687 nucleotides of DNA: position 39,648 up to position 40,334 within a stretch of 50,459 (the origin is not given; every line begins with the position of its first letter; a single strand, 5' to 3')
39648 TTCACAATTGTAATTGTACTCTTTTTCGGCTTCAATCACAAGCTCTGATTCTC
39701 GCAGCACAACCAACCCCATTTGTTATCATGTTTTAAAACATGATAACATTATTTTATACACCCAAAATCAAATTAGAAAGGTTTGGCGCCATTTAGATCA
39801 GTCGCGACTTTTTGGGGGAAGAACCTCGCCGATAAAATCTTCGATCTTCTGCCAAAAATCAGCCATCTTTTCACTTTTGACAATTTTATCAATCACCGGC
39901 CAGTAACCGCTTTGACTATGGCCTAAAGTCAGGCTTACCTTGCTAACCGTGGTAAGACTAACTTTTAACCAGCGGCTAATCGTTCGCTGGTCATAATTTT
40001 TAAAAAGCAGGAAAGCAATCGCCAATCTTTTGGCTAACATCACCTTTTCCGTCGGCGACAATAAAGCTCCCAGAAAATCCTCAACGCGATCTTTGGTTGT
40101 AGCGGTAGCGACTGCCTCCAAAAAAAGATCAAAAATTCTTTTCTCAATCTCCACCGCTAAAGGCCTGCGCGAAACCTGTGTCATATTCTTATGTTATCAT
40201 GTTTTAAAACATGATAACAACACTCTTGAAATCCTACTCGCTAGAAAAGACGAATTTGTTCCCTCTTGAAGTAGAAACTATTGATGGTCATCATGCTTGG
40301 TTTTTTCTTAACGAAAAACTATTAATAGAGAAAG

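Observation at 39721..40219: A TrpR/YerC-like regulator gene is bracketed by two identical copies of a 28-bp perfect palindrome that occurs four times in the window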

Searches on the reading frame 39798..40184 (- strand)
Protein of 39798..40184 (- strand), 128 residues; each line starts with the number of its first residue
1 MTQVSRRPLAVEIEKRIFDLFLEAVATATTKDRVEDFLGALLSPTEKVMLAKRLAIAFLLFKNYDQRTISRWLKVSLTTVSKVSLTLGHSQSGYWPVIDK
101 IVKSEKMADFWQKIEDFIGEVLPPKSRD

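Call 5: search_protein_families(library=pfam, proteins=[window:39798-40184:-], max_evalue=0.01)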
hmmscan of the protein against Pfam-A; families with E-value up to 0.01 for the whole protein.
window:39798-40184:- (128 aa): 1 family
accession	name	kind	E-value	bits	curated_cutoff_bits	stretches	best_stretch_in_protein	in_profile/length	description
PF01371.25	Trp_repressor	-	1.3e-12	48.1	27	1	18-99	3-85/88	Trp repressor protein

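Call 21: find_encoding_contigs(protein=window:39798-40184:-, flank=10000, max_places=6)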
Protein window:39798-40184:- (128 aa): no gene with exactly this product is on record in the collection.

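Call 22: find_homologous_proteins(query=window:39798-40184:-)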
Query window:39798-40184:- (128 aa): 256 proteins with E <= 0.001 among 276 candidates; the best 120 are listed.
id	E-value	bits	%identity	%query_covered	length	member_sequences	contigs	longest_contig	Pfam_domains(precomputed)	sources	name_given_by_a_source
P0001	4.5e-76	271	100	100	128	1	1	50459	PF01371.26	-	-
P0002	1.3e-48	182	73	100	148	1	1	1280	PF01371.26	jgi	jgi:Trp operon repressor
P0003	5.2e-43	164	70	94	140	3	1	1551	PF01371.26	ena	-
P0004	1.0e-42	163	66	94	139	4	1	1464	PF01371.26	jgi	jgi:Trp operon repressor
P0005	6.0e-42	160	63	100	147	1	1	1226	PF01371.26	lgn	-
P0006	1.1e-41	160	64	100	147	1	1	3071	PF01371.26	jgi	jgi:uncharacterized protein YerC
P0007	2.2e-39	152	61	99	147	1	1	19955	PF01371.26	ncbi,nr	ncbi:helix-turn-helix domain-containing protein [Candidatus Gottesmanbacteria bacterium]|nr:helix-tu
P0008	2.4e-38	149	59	100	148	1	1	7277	PF01371.26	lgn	-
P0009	4.3e-37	145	55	100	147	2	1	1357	PF01371.26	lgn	-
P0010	4.4e-37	145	59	99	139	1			PF01371.26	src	-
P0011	6.5e-37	144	60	100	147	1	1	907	PF01371.26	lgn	-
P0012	6.6e-37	144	56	100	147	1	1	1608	PF01371.26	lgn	-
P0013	7.0e-37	144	58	100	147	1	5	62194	PF01371.26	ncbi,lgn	-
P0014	1.5e-36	143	59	100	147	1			PF01371.26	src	-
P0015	1.5e-36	143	59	100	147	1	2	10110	PF01371.26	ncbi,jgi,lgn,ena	-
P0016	1.7e-36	143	59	98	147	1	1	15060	PF01371.26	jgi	-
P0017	1.8e-36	143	59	100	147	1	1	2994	PF01371.26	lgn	-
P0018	6.2e-36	141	55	100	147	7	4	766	PF01371.26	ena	-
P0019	7.7e-36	141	57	98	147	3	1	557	PF01371.26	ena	-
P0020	8.1e-36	141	54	100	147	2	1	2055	PF01371.26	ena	-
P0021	1.8e-35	140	56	97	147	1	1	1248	PF01371.26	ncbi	-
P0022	2.0e-35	139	57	99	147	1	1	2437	PF01371.26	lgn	-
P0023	2.3e-35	139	58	100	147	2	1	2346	PF01371.26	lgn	-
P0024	2.9e-35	139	55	100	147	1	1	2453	PF01371.26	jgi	jgi:uncharacterized protein YerC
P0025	4.3e-35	138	57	98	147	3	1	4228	PF01371.26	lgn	-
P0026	9.7e-35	137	52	100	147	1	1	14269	PF01371.26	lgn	-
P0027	1.1e-34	137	53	100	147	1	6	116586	PF01371.26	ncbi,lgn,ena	-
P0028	1.1e-34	137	56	98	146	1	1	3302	PF01371.26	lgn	-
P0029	1.3e-34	137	52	100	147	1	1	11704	PF01371.26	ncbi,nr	ncbi:hypothetical protein HY947_01570 [Candidatus Gottesmanbacteria bacterium]|nr:hypothetical prote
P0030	1.3e-34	137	55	100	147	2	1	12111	PF01371.26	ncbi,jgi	jgi:uncharacterized protein YerC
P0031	1.4e-34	137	55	99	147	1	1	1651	PF01371.26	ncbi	-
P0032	1.8e-34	136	55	100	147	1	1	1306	PF01371.26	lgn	-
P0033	2.6e-34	136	53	100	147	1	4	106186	PF01371.26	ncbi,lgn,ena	-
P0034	2.8e-34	136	54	100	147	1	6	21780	PF01371.26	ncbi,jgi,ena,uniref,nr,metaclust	ncbi:MAG: TrpR like protein, YerC/YecD [Candidatus Gottesmanbacteria bacterium GW2011_GWC2_39_8]|uni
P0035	3.0e-34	136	53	97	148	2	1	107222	PF01371.26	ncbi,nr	ncbi:hypothetical protein KKB64_04975 [Patescibacteria group bacterium]|nr:hypothetical protein [Pat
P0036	5.0e-34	135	55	100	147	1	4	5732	PF01371.26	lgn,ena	-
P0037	5.4e-34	135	54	98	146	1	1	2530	PF01371.26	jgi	-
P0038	6.9e-34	134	57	99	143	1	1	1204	PF01371.26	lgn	-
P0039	8.0e-34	134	51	100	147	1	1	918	PF01371.26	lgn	-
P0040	8.6e-34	134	55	100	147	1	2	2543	PF01371.26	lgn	-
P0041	1.0e-33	134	53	100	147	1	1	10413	PF01371.26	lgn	-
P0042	1.1e-33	134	55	100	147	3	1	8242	PF01371.26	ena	-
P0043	1.4e-33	133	55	100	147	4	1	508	PF01371.26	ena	-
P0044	1.4e-33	133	57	100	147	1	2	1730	PF01371.26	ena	-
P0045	1.8e-33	133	55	98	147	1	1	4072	PF01371.26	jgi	jgi:uncharacterized protein YerC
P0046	2.5e-33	133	53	98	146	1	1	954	PF01371.26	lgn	-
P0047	2.6e-33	133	54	100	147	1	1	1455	PF01371.26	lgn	-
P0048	2.6e-33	133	56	97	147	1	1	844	PF01371.26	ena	-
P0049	3.0e-33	132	55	97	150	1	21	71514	PF01371.26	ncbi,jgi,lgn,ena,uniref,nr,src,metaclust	ncbi:hypothetical protein A3A64_02200 [Candidatus Gottesmanbacteria bacterium RIFCSPLOWO2_01_FULL_48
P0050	3.7e-33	132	50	100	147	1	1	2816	PF01371.26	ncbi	-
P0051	4.3e-33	132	52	100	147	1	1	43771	PF01371.26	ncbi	-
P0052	4.7e-33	132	54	98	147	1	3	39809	PF01371.26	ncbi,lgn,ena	-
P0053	5.4e-33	132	53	100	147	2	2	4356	PF01371.26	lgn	-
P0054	7.6e-33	131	52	100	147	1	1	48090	PF01371.26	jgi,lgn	jgi:uncharacterized protein YerC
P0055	1.4e-32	130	56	97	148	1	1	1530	PF01371.26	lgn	-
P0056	1.7e-32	130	52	100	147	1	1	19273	PF01371.26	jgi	jgi:uncharacterized protein YerC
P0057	1.7e-32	130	57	95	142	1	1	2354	PF01371.26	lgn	-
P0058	1.8e-32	130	54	98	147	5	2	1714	PF01371.26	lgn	-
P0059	2.5e-32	129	52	100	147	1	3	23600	PF01371.26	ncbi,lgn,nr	ncbi:hypothetical protein HYV22_02265 [Candidatus Gottesmanbacteria bacterium]|nr:hypothetical prote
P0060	5.5e-32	128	55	99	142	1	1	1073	PF01371.26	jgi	-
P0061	6.1e-32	128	51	100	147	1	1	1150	PF01371.26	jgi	jgi:uncharacterized protein YerC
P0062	6.5e-32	128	54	97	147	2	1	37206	PF01371.26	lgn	-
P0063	6.5e-32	128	54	96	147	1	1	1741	PF01371.26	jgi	jgi:uncharacterized protein YerC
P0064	7.1e-32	128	51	100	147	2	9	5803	PF01371.26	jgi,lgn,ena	-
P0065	9.5e-32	128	53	100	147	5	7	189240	PF01371.26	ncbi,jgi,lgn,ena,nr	ncbi:MAG: hypothetical protein ACD_36C00134G0003 [uncultured bacterium]|nr:MAG: hypothetical protein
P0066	1.3e-31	127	53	99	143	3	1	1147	PF01371.26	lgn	-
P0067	3.3e-31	126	54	98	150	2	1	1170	PF01371.26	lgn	-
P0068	3.5e-31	126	51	98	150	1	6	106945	PF01371.26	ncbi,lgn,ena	-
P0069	4.7e-31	125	53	99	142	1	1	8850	PF01371.26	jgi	-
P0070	6.3e-31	125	54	99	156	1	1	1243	PF01371.26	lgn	-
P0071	1.1e-30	124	52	100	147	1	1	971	PF01371.26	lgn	-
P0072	1.3e-30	124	48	100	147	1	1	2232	PF01371.26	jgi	jgi:uncharacterized protein YerC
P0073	1.7e-30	124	49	100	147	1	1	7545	PF01371.26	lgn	-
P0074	2.5e-30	123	51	97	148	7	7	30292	PF01371.26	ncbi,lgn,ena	ncbi:MAG: Trp family transcriptional regulator [Patescibacteria group bacterium]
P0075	2.7e-30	123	52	98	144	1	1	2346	PF01371.26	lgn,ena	-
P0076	5.0e-30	122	50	98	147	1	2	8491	PF01371.26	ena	-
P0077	5.8e-30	122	56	91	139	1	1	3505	PF01371.26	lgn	-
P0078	6.8e-30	122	53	97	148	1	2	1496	PF01371.26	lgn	-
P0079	7.7e-30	121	52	100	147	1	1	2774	PF01371.26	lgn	-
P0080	9.6e-30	121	50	100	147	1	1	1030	PF01371.26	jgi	jgi:uncharacterized protein YerC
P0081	1.2e-29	121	52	99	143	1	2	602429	PF01371.26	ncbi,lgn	-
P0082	1.3e-29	121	50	98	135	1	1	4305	PF01371.26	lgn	-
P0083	1.4e-29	121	52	99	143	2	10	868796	PF01371.26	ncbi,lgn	-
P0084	2.1e-29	120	51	97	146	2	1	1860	PF01371.26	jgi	-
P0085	3.0e-29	120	52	98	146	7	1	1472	PF01371.26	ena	-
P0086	3.0e-28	116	52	95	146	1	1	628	PF01371.26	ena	-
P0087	4.3e-28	116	50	99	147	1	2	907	PF01371.26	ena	-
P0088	9.2e-28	115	48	98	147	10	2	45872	PF01371.26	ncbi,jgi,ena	jgi:uncharacterized protein YerC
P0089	9.7e-28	115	49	98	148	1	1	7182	PF01371.26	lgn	-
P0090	1.8e-27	114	50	94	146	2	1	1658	PF01371.26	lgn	-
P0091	4.0e-27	113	49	99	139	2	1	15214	PF01371.26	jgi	-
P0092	6.9e-27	112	60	73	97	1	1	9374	PF01371.26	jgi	-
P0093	1.3e-26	111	48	100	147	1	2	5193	PF01371.26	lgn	-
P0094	1.3e-26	111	50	100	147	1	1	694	PF01371.26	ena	-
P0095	1.4e-26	111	49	94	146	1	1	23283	PF01371.26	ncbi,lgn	-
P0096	1.6e-26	111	48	100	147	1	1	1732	PF01371.26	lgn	-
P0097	4.4e-26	109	50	98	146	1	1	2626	PF01371.26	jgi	jgi:uncharacterized protein YerC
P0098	5.2e-26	109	42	98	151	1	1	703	PF01371.26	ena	-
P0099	1.0e-25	108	50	100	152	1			PF01371.26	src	-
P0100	1.6e-25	108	45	100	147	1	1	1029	PF01371.26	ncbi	-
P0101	1.6e-25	107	49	88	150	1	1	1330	PF01371.26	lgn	-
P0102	2.2e-25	107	48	98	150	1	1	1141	PF01371.26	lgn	-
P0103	2.9e-25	107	49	88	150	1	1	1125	PF01371.26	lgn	-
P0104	4.0e-25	106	45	98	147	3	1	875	PF01371.26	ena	-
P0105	5.7e-25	106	47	100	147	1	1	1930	PF01371.26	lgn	-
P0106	6.8e-25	105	49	98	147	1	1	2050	PF01371.26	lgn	-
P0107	1.0e-24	105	47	100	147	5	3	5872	PF01371.26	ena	-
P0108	1.4e-24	104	47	95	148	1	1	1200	PF01371.26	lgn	-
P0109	2.0e-24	104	48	97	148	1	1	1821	PF01371.26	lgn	-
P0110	3.3e-24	103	45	88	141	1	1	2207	PF01371.26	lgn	-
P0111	3.6e-24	103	45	95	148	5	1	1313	PF01371.26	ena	-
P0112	4.1e-24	103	45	95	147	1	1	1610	PF01371.26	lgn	-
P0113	4.8e-24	103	49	87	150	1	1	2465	PF01371.26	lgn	-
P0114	5.0e-24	103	47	97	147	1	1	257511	PF01371.26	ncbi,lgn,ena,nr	ncbi:MAG: hypothetical protein G01um10145_281 [Microgenomates group bacterium Gr01-1014_5]|nr:MAG: h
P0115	5.3e-24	103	43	99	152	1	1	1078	PF01371.26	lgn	-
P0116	5.3e-24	103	44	88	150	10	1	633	PF01371.26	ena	-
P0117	8.7e-24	102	45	79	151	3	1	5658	PF01371.26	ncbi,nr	ncbi:MAG: hypothetical protein HYZ02_00295 [Candidatus Levybacteria bacterium]|nr:hypothetical prote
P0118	9.9e-24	102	45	92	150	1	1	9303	PF01371.26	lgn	-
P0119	1.0e-23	102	46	88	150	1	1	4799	PF01371.26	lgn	-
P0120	1.4e-23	101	45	98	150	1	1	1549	PF01371.26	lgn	-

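Call 23: find_encoding_contigs(protein=P0083, flank=10000, max_places=3)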
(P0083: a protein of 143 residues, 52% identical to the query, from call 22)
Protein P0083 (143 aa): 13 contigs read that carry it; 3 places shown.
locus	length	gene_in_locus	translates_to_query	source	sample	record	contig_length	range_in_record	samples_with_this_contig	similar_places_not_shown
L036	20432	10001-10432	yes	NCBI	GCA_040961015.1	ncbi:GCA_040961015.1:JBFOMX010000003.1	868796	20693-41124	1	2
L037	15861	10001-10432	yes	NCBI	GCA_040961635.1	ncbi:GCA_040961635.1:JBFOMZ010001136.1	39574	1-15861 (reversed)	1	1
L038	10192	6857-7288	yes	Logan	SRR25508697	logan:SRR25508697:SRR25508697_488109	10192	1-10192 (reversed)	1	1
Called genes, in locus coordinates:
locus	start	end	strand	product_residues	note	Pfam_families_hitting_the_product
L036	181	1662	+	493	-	PF02789:Peptidase_M17_N, PF00883:Peptidase_M17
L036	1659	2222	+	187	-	PF08207:EFP_N, PF01132:EFP, PF09285:Elong-fact-P_C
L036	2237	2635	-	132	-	-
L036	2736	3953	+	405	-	PF05977:MFS_3, PF07690:MFS_1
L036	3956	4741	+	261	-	PF01790:LGT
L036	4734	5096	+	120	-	PF01258:zf-dskA_traR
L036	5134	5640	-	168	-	-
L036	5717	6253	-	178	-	-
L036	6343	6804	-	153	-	-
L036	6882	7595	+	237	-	PF00849:PseudoU_synth_2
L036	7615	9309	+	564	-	PF00999:Na_H_Exchanger, PF02254:TrkA_N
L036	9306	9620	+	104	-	PF12647:RNHCP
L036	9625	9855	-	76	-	-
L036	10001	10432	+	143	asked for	PF01371:Trp_repressor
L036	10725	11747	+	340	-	PF13399:LytR_C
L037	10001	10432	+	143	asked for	PF01371:Trp_repressor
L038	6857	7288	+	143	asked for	PF01371:Trp_repressor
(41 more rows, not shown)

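Call 24: find_encoding_contigs(protein=P0007, flank=10000, max_places=2)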
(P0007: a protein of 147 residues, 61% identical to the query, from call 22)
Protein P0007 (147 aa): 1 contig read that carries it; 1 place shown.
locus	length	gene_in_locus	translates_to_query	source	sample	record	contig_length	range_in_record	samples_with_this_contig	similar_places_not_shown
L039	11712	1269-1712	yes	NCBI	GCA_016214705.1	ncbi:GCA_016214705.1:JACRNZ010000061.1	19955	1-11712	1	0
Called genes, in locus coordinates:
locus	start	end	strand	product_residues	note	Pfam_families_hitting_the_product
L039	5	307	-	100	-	-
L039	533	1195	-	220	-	PF01435:Peptidase_M48 (weak)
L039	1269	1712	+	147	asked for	PF01371:Trp_repressor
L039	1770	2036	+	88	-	-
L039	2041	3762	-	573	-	PF00753:Lactamase_B, PF12706:Lactamase_B_2, PF07521:RMMBL (faint), PF22505:RNase_J_b_CASP, PF17770:RNase_J_C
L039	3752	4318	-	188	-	PF03167:UDG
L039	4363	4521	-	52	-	-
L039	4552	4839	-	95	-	PF01541:GIY-YIG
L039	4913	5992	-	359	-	PF00004:AAA, PF07728:AAA_5, PF22667:Lon_lid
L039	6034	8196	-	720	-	PF01138:RNase_PH, PF03725:RNase_PH_C (weak), PF01138:RNase_PH, PF00013:KH_1, PF00575:S1, PF23459:S1_RRP5 (weak)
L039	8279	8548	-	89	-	PF00312:Ribosomal_S15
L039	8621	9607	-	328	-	-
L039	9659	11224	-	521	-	PF00009:GTP_EFTU, PF01926:MMR_HSR1, PF03144:GTP_EFTU_D2 (faint), PF22042:EF-G_D2, PF11987:IF-2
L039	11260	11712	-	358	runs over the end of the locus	PF08529:NusA_N, PF13184:KH_NusA_1st, PF26594:KH_NusA_2nd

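Call 25: find_encoding_contigs(protein=P0114, flank=10000, max_places=2)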
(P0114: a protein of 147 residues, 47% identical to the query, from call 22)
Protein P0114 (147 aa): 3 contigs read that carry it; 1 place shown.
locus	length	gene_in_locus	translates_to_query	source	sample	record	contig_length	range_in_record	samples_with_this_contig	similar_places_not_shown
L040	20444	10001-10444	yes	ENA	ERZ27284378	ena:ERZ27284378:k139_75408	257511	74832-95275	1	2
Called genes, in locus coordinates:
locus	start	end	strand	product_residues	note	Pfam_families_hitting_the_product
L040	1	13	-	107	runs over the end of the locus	PF00338:Ribosomal_S10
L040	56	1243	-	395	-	PF00009:GTP_EFTU, PF03144:GTP_EFTU_D2, PF03143:GTP_EFTU_D3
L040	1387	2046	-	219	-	PF00226:DnaJ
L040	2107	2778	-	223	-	PF01797:Y1_Tnp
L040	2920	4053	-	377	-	PF01180:DHO_dh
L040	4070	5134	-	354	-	PF01979:Amidohydro_1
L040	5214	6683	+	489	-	PF03193:RsgA_GTPase (faint), PF13555:AAA_29 (faint), PF00005:ABC_tran, PF02463:SMC_N (faint), PF13238:AAA_18 (faint), PF13304:AAA_21 (faint), PF13401:AAA_22 (faint), PF00005:ABC_tran, +1 more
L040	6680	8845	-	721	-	PF00009:GTP_EFTU, PF22042:EF-G_D2, PF03144:GTP_EFTU_D2, PF14492:EFG_III, PF16658:RF3_C, PF03764:EFG_IV, PF00679:EFG_C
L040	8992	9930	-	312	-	PF06271:RDD, PF10502:Peptidase_S26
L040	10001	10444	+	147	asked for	PF01371:Trp_repressor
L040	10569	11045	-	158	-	PF00177:Ribosomal_S7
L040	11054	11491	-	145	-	PF00164:Ribosom_S12_S23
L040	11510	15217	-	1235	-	PF04997:RNA_pol_Rpb1_1, PF00623:RNA_pol_Rpb1_2, PF04983:RNA_pol_Rpb1_3, PF04998:RNA_pol_Rpb1_5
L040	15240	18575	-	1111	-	PF04563:RNA_pol_Rpb2_1, PF04561:RNA_pol_Rpb2_2, PF04565:RNA_pol_Rpb2_3, PF10385:RNA_pol_Rpb2_45, PF00562:RNA_pol_Rpb2_6, PF04560:RNA_pol_Rpb2_7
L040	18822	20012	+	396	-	PF07690:MFS_1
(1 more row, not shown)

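Call 28: find_related_loci(query=A1, collection=metagenome_contigs, flank=4000)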
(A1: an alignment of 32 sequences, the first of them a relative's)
Query A1 (128 aa) in metagenome_contigs; peptide patterns used: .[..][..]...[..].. (x = any residue, [..] = any of these).
466 stretches matched a pattern; 387 encode a relative of the query (tblastn E <= 1e-3); the best 80 are kept; 80 distinct loci.
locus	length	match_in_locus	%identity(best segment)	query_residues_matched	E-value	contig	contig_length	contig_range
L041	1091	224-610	73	1-128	2e-60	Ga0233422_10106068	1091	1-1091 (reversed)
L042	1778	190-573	59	1-128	8e-48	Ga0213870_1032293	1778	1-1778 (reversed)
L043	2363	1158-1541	59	1-128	1e-45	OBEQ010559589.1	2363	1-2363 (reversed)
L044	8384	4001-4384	57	1-128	3e-44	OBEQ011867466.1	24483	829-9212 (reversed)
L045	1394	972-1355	57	1-128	5e-44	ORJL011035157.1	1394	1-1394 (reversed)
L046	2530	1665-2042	54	1-126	1e-42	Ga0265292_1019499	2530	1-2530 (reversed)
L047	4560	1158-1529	54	1-124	1e-42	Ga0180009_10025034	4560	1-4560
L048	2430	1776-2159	55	1-128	2e-42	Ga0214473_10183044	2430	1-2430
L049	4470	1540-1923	54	1-128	2e-42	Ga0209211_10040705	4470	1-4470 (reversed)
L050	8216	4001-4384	54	1-128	2e-42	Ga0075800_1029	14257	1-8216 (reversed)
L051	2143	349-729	54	1-127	4e-42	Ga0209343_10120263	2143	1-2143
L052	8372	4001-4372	55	1-124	5e-42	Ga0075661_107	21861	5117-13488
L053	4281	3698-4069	53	1-124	2e-41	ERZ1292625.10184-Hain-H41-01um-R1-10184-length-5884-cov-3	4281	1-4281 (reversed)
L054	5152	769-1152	52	1-128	4e-41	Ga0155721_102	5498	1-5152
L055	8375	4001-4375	54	1-125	2e-41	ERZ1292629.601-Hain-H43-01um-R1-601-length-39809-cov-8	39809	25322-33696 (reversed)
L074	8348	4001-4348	50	1-116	3e-35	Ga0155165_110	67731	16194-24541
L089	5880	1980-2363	45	1-128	3e-34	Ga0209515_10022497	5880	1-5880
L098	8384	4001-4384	44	1-128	1e-33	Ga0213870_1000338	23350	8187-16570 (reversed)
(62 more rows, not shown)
